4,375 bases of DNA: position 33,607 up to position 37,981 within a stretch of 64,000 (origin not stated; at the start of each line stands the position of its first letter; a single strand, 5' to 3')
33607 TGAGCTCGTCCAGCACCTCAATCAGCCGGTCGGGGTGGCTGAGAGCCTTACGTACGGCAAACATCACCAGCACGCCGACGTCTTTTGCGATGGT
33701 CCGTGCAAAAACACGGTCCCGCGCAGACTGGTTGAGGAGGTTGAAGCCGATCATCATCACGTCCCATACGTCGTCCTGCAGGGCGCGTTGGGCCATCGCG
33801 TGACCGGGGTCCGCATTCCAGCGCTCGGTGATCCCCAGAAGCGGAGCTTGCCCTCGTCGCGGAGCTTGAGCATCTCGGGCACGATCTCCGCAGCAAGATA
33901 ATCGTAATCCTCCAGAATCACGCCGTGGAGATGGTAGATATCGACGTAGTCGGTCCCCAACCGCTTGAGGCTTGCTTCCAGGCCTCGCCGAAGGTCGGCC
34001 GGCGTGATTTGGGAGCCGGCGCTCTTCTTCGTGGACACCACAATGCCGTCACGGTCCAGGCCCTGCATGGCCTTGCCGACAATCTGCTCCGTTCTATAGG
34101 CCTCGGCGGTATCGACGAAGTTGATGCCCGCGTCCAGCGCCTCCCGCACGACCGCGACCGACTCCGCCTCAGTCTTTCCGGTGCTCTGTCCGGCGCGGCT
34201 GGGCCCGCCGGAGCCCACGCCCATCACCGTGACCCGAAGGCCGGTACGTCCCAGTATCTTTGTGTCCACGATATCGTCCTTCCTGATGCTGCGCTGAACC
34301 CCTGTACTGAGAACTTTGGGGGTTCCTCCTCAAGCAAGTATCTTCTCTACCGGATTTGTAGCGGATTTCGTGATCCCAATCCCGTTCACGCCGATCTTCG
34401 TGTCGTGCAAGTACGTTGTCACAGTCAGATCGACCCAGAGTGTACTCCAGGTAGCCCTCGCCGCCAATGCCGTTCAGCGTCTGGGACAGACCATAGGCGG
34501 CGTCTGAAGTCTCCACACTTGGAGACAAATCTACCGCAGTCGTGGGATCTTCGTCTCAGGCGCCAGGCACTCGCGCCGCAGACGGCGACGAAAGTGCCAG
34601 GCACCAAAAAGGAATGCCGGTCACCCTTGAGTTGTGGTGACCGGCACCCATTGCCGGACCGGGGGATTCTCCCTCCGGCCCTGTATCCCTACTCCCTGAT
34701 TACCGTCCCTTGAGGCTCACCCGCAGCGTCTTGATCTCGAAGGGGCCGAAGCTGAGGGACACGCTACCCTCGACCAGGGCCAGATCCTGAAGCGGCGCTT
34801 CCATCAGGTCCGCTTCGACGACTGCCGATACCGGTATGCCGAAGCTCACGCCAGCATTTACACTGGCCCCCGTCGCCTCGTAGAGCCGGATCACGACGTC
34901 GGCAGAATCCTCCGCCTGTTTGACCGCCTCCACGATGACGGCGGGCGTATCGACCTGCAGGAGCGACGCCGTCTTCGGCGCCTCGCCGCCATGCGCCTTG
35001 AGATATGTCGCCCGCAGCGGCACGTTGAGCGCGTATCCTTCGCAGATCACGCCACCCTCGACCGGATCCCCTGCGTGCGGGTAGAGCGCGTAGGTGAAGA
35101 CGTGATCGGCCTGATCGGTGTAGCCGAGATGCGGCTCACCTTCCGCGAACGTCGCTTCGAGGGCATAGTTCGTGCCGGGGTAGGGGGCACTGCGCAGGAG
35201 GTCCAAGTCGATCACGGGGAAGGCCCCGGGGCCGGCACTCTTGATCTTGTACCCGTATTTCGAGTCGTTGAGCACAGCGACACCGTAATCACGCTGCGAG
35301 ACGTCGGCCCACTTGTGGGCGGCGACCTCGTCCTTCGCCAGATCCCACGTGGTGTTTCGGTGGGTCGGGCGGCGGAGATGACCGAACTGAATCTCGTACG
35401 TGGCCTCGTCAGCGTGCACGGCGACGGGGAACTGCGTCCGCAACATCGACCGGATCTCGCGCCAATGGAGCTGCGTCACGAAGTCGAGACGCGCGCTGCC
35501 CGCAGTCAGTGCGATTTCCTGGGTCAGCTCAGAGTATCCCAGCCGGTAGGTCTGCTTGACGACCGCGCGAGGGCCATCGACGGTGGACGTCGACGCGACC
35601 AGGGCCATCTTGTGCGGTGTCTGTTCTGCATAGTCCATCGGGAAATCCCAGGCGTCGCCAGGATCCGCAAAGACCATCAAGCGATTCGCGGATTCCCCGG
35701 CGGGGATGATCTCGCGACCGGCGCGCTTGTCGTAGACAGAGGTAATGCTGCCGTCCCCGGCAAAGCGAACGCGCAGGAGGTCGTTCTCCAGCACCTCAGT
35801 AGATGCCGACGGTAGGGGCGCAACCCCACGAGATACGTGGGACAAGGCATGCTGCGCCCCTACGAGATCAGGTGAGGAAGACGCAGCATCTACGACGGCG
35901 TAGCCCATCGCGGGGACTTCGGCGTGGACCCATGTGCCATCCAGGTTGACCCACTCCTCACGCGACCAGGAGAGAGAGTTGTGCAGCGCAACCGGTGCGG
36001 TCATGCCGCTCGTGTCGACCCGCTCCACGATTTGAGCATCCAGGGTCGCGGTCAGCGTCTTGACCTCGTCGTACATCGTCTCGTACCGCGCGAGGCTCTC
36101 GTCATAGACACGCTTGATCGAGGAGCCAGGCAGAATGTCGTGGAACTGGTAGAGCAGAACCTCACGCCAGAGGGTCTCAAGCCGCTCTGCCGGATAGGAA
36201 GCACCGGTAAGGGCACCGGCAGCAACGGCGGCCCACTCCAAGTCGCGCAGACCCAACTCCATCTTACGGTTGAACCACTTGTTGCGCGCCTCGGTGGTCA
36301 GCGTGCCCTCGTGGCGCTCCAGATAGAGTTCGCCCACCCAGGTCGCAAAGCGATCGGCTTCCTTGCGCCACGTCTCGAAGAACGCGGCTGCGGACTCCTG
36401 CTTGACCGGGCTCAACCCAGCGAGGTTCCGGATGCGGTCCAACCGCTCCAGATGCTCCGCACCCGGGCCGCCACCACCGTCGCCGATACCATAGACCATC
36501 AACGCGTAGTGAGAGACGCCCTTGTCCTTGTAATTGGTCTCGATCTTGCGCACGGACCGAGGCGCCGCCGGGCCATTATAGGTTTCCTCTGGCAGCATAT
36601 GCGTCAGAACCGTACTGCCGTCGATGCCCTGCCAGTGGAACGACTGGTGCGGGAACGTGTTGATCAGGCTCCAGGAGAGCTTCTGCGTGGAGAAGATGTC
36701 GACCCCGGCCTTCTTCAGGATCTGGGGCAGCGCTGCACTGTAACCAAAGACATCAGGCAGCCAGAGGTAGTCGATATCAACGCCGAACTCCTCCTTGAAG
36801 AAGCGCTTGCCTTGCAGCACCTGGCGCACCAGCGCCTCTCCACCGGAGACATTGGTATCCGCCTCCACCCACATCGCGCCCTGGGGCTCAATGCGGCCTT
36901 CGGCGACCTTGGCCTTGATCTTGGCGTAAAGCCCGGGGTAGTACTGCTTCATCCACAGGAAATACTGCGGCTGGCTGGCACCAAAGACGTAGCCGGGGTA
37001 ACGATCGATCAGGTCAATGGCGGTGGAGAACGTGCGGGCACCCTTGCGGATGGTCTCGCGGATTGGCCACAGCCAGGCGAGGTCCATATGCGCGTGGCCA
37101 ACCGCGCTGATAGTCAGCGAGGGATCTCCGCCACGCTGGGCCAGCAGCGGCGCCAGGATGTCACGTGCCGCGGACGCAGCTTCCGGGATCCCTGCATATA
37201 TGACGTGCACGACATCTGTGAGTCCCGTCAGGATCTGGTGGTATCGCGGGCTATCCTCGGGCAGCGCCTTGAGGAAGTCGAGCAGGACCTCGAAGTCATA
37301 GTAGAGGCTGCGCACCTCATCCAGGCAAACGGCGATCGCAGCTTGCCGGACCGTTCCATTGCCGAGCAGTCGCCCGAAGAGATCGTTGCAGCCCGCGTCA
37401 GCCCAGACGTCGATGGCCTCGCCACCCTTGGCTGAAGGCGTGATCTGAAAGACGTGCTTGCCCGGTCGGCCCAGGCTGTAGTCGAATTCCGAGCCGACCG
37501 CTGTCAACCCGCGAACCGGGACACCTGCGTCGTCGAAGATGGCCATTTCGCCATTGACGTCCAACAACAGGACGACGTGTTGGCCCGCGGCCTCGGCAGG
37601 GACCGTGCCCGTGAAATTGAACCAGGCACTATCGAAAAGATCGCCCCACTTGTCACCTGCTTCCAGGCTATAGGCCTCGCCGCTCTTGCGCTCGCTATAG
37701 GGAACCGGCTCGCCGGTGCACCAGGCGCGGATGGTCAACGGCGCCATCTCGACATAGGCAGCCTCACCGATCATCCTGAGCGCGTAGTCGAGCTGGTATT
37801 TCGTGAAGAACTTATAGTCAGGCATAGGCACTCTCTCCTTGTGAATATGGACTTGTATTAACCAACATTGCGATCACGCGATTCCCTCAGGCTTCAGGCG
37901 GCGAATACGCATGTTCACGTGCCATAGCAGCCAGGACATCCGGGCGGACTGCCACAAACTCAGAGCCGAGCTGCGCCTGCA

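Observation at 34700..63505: A 29 kb, 20-gene single-strand glycan locus built mostly from families with no assigned activity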

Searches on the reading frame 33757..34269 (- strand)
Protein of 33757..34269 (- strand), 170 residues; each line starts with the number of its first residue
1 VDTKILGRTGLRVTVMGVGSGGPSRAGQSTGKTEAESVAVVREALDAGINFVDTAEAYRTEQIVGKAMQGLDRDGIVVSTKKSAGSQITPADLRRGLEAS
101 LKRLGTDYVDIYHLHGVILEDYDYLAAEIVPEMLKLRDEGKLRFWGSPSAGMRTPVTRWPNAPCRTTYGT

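Call 39: search_protein_families(library=pfam, proteins=[window:33757-34269:-], max_evalue=0.0001)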
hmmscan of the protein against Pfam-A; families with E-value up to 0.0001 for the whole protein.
window:33757-34269:- (170 aa): 1 family
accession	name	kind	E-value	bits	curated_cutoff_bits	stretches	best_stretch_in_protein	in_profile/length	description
PF00248.27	Aldo_ket_red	-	3.6e-25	89.1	24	1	21-146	5-137/291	Aldo/keto reductase family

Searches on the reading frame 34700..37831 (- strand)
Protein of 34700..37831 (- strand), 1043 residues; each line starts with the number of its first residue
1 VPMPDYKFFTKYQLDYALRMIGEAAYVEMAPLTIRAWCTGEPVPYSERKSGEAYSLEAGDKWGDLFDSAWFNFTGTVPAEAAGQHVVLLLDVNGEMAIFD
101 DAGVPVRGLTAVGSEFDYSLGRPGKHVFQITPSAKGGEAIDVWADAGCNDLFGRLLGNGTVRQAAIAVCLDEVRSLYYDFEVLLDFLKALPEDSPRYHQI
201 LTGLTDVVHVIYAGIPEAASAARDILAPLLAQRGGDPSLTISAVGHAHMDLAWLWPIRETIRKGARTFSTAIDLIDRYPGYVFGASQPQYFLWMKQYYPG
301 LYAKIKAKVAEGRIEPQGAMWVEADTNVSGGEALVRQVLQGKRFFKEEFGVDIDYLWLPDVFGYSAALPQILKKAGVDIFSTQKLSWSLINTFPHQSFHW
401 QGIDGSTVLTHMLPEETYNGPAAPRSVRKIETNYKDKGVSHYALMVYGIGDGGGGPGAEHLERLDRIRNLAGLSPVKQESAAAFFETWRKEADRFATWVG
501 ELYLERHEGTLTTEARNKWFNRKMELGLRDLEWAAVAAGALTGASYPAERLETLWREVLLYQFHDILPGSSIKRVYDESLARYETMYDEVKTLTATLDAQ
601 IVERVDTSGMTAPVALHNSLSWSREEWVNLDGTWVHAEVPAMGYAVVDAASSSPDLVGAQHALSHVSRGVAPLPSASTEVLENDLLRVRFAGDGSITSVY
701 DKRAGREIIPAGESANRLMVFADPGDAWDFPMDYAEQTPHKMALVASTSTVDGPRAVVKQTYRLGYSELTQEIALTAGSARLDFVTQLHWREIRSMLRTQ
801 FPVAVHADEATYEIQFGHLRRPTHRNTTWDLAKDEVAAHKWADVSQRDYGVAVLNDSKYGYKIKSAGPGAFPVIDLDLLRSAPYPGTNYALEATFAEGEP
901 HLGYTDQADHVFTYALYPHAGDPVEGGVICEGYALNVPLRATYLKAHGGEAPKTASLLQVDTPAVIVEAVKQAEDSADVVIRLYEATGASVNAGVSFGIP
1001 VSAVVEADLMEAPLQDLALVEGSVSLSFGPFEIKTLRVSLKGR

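Call 5: search_protein_families(library=pfam, proteins=[window:34700-37831:-], max_evalue=0.01)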
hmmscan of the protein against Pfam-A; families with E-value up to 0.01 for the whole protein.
window:34700-37831:- (1043 aa): 7 families
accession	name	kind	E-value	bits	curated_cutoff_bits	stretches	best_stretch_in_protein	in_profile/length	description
PF01074.27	Glyco_hydro_38N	-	6.7e-84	281.9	25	1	240-498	1-269/270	Glycosyl hydrolases family 38 N-terminal domain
PF07748.19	Glyco_hydro_38C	-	6.5e-50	170.7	25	1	681-885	1-203/206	Glycosyl hydrolases family 38 C-terminal domain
PF09261.16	Alpha-mann_mid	-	4.2e-25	88.1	31.1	1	506-596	2-91/96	Alpha mannosidase middle domain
PF17677.7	Glyco_hydro38C2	-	2.2e-16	60.2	22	1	964-1036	1-72/72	Glycosyl hydrolases family 38 C-terminal beta sandwich domain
PF22907.2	Ams1-like_1st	-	2.6e-05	24.5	27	1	37-154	13-121/145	Alpha-mannosidase, jelly roll domain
PF23157.1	DUF7055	-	0.0016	18.5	27.6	0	913-939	18-44/66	Domain of unknown function (DUF7055)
PF03065.20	Glyco_hydro_57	-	0.0083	15.9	21.2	0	332-389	122-178/291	Glycosyl hydrolase family 57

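Call 34: search_protein_families(library=ncbifam, proteins=[window:34700-37831:-], max_evalue=0.001)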
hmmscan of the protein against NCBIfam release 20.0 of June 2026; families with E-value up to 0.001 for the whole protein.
window:34700-37831:- (1043 aa): 1 family
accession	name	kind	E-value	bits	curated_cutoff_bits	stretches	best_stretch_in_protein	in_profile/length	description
NF007331.0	PRK09819.1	equivalog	7.2e-31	106.9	1138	2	296-631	63-402/885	mannosylglycerate hydrolase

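Call 46: search_solved_structures(query=window:34700-37831:-, max_evalue=1e-20)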
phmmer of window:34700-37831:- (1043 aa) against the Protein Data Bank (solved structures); distinct sequences matched with E-value up to 1e-20: 8.
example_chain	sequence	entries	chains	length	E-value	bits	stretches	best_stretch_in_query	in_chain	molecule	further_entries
7vqo_A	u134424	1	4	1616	1.5e-158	533.1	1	40-1042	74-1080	Ams1, Nbr1 and malE fusion protein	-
7ufs_A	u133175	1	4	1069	1.8e-136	460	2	165-604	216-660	Alpha-mannosidase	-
7ufr_A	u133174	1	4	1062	4e-135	455.5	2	174-584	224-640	Alpha-mannosidase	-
7ufu_A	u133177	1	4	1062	5.5e-134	451.8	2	174-584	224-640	Alpha-mannosidase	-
6lz1_A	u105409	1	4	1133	2.5e-133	449.6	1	57-1040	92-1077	Ams1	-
7dd9_A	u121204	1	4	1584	9.2e-133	447.7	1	57-1040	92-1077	Alpha-mannosidase,ZZ-type zinc finger-containing protein P35G2.11c,Maltose/maltodextrin-bi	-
7uft_A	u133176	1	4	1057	7.1e-120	405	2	172-584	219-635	Alpha-mannosidase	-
5jm0_A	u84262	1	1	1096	4.4e-116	392.5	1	51-629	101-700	Alpha-mannosidase,Alpha-mannosidase,Alpha-mannosidase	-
